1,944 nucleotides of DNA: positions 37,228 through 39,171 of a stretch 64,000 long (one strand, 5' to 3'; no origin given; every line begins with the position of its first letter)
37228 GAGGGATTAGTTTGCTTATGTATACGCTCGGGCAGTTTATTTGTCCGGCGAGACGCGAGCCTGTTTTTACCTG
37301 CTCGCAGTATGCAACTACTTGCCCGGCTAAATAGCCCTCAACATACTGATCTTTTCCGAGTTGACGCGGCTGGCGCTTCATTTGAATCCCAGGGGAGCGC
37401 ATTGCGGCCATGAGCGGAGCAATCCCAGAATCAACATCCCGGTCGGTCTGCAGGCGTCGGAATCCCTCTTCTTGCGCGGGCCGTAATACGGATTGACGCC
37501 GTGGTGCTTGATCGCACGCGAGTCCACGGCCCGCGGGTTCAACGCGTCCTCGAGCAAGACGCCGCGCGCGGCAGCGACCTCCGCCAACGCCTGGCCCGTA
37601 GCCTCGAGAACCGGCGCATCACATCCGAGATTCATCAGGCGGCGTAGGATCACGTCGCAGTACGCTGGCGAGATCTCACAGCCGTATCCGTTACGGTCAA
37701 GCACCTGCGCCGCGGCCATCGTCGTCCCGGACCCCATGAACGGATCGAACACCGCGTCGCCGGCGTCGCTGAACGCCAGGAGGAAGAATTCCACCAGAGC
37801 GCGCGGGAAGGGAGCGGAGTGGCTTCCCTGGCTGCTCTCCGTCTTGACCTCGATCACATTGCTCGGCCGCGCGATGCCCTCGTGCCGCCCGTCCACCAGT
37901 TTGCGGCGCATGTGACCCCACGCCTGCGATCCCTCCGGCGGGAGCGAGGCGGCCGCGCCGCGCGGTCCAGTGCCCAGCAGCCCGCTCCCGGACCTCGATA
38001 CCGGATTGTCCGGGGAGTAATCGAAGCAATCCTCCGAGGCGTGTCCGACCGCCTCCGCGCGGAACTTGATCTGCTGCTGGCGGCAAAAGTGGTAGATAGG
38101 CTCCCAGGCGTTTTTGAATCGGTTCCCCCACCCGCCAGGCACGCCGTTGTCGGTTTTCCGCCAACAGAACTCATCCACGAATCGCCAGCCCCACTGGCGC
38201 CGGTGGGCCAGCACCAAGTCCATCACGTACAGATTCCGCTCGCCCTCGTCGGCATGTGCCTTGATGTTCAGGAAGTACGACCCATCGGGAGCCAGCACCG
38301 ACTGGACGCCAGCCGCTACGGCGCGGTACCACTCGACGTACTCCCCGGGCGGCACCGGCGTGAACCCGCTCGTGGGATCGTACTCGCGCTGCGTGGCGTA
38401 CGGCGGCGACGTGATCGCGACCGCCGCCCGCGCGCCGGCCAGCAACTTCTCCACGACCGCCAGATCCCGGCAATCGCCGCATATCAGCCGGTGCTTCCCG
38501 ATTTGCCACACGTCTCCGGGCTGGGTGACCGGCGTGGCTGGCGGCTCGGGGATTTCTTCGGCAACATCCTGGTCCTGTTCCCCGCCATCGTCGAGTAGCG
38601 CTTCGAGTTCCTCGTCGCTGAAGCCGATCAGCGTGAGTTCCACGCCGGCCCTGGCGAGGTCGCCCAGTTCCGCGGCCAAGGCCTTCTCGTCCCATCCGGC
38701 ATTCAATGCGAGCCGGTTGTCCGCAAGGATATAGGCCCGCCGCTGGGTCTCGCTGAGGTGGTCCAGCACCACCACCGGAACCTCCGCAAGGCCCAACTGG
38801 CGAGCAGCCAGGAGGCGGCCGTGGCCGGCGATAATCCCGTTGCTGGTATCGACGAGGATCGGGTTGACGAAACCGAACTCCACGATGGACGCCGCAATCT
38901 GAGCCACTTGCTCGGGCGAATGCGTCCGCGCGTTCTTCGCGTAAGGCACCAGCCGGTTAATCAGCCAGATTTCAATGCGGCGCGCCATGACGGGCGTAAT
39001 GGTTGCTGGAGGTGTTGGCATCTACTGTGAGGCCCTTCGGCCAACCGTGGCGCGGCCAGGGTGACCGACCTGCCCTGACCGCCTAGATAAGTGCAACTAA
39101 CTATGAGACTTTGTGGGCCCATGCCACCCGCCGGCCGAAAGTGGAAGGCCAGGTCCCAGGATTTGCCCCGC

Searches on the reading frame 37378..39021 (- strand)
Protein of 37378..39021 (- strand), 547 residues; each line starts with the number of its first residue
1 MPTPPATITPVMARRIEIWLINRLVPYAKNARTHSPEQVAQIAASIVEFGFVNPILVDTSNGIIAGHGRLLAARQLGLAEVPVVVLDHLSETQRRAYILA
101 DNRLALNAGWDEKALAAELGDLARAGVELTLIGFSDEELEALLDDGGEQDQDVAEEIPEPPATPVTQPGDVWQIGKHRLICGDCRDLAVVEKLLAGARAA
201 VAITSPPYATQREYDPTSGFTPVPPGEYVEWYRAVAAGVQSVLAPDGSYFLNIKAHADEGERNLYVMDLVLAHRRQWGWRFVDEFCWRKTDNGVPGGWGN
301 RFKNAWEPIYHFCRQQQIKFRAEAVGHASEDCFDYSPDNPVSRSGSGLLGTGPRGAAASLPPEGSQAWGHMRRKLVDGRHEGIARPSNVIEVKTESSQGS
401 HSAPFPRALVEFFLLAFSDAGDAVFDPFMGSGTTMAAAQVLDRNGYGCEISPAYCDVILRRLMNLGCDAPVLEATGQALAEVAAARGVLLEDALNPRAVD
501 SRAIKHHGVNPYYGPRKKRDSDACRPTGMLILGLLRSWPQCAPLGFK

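Call 61: search_protein_families(library=phrogs, proteins=[window:37378-39021:-], max_evalue=0.001)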
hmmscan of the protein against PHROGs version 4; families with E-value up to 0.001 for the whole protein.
window:37378-39021:- (547 aa): 29 families (the best 25 are shown)
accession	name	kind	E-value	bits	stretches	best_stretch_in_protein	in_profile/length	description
phrog_498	-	other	3.7e-104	350.5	1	9-486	28-444/633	DNA methyltransferase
phrog_15396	-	DNA, RNA and nucleotide metabolism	8.6e-55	187.3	1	15-154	3-142/258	ParB-like partition nuclease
phrog_620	-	DNA, RNA and nucleotide metabolism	4e-54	185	1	14-160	7-149/217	ParB-like partition protein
phrog_67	-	other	3.8e-49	169.4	1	150-465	104-346/743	DNA methyltransferase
phrog_8071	-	DNA, RNA and nucleotide metabolism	5.5e-38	132.2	1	20-213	11-208/389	ParB-like partition protein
phrog_930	-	DNA, RNA and nucleotide metabolism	4.2e-37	129.2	1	14-153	5-143/223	ParB-like partition protein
phrog_940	-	DNA, RNA and nucleotide metabolism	4.7e-25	89.6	1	16-138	6-128/388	nuclease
phrog_723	-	DNA, RNA and nucleotide metabolism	2.1e-23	84.3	1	9-156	6-153/223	ParB-like partition protein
phrog_9353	-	unknown function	7.5e-19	69.6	1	26-155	21-150/245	-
phrog_3008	-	other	7.6e-14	52.6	1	392-463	141-212/244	DNA methyltransferase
phrog_18056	-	DNA, RNA and nucleotide metabolism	3.3e-13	50.3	1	16-103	3-89/387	ParB-like partition nuclease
phrog_6218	-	DNA, RNA and nucleotide metabolism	5.4e-13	49.9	1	22-102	11-96/506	ParB-like partition protein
phrog_4715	-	DNA, RNA and nucleotide metabolism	1.6e-12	47.7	1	21-103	152-238/630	ParB-like partition protein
phrog_5475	-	unknown function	3.2e-11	43.7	1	21-88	8-74/458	-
phrog_3264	-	DNA, RNA and nucleotide metabolism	5.8e-10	40.3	1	30-103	63-139/337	ParB-like partition protein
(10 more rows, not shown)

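Call 62: search_protein_families(library=pfam, proteins=[window:37378-39021:-], max_evalue=0.001)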
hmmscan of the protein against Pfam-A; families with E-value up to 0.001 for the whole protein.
window:37378-39021:- (547 aa): 2 families
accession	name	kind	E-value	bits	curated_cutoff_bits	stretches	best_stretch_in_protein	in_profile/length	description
PF01555.25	N6_N4_Mtase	-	3.6e-34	119.1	26.7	1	201-458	3-219/221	DNA methylase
PF02195.25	ParB_N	-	3.1e-07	30.8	26.3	1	31-95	19-86/95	ParB N-terminal domain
